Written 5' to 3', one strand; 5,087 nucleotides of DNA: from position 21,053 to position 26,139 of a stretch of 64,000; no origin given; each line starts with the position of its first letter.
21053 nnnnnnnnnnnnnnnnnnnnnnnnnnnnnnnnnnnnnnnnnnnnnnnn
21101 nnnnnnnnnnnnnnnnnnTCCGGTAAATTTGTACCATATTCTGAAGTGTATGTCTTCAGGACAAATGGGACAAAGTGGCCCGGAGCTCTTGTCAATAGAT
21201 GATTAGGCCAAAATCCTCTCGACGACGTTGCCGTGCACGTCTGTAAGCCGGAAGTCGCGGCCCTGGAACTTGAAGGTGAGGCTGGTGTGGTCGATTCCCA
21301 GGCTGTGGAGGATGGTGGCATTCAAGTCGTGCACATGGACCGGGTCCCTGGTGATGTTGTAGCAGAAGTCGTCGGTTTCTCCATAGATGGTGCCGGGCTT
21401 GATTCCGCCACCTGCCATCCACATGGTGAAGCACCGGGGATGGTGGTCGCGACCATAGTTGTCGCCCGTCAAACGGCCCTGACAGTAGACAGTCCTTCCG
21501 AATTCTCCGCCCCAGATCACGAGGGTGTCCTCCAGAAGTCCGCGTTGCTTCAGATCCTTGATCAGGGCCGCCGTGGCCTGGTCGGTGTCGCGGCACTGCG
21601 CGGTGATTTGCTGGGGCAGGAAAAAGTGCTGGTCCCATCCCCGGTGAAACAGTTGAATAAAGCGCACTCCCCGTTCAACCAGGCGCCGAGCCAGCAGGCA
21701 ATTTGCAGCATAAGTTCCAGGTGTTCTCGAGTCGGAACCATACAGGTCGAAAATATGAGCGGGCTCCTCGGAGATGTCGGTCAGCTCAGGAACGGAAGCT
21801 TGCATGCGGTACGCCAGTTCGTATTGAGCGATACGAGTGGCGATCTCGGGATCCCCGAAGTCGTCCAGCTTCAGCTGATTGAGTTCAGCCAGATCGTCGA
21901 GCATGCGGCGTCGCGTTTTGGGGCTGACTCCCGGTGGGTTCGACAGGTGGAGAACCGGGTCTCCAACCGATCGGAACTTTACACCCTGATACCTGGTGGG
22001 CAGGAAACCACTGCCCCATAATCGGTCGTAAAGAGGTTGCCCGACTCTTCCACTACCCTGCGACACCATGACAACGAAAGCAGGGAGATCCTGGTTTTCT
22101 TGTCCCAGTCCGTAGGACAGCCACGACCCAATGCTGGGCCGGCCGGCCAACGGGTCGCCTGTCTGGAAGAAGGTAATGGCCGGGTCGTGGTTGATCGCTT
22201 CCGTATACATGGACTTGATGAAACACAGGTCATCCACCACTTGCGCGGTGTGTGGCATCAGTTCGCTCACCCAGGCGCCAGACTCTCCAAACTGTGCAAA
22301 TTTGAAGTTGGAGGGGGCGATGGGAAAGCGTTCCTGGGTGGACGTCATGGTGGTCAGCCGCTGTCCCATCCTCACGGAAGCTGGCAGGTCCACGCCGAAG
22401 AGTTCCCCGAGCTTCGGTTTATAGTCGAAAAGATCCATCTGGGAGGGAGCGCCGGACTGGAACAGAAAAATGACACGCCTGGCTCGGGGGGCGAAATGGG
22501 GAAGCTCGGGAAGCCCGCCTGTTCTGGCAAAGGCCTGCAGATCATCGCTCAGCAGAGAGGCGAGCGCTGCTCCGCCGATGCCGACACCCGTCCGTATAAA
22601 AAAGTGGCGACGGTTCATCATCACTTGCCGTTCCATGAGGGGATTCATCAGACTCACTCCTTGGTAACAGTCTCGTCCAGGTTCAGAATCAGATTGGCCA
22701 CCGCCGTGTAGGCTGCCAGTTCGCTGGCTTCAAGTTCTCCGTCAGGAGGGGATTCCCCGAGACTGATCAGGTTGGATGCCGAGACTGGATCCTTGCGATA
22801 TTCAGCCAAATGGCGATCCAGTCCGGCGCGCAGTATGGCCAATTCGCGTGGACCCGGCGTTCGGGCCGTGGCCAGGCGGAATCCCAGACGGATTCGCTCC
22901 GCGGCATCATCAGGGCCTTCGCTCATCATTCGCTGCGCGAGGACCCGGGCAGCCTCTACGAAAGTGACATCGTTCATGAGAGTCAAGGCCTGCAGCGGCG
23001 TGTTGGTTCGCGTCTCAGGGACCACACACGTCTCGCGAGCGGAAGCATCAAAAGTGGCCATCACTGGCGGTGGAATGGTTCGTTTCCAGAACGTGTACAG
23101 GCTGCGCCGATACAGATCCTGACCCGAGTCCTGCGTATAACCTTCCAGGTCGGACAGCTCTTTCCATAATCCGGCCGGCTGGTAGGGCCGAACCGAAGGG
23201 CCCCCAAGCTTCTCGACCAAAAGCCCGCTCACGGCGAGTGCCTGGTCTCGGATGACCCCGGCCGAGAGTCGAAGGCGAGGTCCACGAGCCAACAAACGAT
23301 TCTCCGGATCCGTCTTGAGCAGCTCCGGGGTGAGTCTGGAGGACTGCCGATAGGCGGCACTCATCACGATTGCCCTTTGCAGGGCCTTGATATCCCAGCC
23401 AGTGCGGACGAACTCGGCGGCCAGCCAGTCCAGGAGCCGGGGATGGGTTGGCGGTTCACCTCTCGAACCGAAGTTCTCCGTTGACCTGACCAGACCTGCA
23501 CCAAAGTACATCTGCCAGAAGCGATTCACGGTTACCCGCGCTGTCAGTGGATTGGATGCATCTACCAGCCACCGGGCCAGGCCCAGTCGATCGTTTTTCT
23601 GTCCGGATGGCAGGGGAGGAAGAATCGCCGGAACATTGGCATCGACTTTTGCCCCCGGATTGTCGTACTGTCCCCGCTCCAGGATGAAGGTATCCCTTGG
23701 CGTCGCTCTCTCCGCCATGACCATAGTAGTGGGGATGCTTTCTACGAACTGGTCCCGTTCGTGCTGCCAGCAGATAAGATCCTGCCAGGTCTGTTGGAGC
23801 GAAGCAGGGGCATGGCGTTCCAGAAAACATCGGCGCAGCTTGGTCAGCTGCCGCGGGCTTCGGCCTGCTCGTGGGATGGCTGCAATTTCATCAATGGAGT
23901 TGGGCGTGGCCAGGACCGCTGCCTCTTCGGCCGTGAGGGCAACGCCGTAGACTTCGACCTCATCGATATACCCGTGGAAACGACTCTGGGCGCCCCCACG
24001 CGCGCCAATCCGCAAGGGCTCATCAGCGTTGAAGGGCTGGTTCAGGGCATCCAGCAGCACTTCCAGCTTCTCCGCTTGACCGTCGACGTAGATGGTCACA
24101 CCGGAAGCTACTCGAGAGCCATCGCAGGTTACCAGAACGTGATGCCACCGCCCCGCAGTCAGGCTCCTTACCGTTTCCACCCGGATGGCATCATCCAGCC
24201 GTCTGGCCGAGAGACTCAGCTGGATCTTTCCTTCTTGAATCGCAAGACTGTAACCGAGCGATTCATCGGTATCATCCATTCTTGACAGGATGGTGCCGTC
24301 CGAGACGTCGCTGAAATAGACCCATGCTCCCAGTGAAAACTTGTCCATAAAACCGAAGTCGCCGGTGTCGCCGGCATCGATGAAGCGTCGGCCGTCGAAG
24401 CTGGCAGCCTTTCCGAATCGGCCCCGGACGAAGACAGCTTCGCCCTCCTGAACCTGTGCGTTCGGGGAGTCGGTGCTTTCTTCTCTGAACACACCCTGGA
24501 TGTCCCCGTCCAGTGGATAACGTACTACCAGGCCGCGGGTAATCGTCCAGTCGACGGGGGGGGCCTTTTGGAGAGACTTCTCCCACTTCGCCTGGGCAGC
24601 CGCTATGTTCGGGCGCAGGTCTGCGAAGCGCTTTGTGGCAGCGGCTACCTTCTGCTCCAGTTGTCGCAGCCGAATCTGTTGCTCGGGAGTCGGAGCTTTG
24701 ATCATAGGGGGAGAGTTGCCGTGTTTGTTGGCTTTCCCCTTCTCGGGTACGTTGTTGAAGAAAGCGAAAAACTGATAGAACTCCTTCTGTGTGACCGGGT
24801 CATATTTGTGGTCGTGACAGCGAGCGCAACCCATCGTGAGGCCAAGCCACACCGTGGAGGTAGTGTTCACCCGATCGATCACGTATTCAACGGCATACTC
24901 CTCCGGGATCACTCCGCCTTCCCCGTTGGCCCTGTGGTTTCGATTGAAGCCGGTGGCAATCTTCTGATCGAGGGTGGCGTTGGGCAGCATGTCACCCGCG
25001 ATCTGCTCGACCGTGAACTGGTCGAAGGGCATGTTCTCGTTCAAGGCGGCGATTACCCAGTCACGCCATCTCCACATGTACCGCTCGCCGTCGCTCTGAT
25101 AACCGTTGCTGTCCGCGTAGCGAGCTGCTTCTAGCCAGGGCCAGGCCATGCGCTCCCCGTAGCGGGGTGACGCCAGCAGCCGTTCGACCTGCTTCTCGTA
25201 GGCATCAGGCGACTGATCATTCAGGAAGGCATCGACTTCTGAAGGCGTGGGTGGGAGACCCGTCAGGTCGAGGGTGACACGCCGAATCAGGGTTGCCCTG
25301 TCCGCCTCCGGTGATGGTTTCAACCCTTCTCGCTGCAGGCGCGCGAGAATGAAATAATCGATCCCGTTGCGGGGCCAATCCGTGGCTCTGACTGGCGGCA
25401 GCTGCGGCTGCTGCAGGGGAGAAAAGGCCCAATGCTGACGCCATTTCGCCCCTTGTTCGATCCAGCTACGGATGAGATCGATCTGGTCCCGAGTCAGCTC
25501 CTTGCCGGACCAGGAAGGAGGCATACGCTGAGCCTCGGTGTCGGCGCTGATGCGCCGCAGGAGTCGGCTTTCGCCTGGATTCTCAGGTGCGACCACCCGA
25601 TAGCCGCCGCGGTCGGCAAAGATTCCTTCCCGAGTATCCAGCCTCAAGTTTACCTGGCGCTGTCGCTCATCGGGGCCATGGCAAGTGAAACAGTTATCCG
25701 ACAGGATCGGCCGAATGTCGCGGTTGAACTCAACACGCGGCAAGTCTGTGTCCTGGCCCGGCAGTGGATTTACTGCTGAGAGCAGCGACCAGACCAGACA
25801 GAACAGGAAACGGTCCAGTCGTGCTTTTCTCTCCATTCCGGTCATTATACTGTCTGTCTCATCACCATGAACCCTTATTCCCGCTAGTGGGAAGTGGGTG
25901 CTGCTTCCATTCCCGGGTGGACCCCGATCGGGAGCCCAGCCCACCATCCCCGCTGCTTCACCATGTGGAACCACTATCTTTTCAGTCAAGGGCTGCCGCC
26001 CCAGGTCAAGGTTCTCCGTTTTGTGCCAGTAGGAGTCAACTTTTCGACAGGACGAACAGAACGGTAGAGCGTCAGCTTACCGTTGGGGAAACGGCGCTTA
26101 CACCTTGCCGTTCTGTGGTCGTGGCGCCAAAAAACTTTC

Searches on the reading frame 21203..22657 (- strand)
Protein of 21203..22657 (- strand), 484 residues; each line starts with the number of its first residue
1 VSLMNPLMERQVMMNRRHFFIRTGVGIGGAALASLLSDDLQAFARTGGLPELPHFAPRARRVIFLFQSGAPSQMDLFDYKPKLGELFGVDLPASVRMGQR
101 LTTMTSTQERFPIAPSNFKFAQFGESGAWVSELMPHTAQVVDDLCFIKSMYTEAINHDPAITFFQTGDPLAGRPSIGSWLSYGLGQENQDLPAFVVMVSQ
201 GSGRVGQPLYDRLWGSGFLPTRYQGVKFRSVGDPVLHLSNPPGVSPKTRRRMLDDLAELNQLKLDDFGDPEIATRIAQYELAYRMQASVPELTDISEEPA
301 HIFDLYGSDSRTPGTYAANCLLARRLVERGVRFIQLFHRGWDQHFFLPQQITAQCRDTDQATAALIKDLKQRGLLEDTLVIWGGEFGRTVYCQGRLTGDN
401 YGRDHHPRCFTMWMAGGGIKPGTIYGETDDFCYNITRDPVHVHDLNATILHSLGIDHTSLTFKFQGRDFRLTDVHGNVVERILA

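Call 38: search_protein_families(library=pfam, proteins=[window:21203-22657:-])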
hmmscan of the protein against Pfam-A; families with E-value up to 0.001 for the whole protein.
window:21203-22657:- (484 aa): 1 family
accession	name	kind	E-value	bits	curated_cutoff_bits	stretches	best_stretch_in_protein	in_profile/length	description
PF07394.17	DUF1501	-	3.6e-159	530.5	27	1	59-483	1-390/390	Protein of unknown function (DUF1501)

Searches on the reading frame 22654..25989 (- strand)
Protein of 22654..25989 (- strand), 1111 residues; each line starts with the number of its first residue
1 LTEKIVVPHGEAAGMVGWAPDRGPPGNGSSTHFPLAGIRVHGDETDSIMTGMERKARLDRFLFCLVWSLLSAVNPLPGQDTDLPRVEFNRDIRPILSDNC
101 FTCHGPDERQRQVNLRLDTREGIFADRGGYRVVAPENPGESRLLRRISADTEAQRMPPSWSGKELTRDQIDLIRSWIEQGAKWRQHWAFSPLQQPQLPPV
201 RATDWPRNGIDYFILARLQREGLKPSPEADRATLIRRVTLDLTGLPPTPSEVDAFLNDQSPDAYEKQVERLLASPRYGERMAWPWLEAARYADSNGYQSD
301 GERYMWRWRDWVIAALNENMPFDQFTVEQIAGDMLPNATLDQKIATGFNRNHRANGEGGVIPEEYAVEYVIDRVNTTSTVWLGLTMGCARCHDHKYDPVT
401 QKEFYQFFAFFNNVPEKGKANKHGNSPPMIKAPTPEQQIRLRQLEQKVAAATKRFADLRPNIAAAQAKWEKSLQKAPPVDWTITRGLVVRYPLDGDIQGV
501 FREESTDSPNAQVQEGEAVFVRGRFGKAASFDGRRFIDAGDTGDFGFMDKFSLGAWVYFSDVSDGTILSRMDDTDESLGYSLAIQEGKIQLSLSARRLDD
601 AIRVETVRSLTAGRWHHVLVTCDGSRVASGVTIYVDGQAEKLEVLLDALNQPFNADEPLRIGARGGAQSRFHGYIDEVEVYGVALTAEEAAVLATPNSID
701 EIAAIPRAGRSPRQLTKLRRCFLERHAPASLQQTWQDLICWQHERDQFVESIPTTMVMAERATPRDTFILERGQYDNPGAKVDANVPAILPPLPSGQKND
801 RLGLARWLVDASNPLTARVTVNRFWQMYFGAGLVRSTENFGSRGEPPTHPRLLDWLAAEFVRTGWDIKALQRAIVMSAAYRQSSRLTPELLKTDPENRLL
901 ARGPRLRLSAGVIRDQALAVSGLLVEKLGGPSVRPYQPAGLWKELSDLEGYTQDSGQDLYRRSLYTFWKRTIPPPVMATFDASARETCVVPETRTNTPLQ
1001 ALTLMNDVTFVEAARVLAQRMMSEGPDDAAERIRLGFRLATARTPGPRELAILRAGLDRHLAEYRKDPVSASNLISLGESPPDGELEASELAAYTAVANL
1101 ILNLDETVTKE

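Call 38: search_protein_families(library=pfam, proteins=[window:22654-25989:-])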
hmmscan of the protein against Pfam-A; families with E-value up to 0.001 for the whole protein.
window:22654-25989:- (1111 aa): 5 families
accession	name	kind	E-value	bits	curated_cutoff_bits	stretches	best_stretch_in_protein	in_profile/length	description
PF07587.16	PSD1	-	2.4e-101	338.7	28.5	1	800-1055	1-242/244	Protein of unknown function (DUF1553)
PF07583.16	PSCyt2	-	1.7e-91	306.3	29.8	1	210-415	2-208/209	Protein of unknown function (DUF1549)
PF13385.13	Laminin_G_3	-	4.2e-23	82.6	27.6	1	544-690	13-150/151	Concanavalin A-like lectin/glucanases superfamily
PF07635.16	PSCyt1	-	2.7e-12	47.5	22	1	100-159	1-58/59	Planctomycete cytochrome C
PF02210.31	Laminin_G_2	-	5.5e-07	30.5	22.9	1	563-680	6-123/126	Laminin G domain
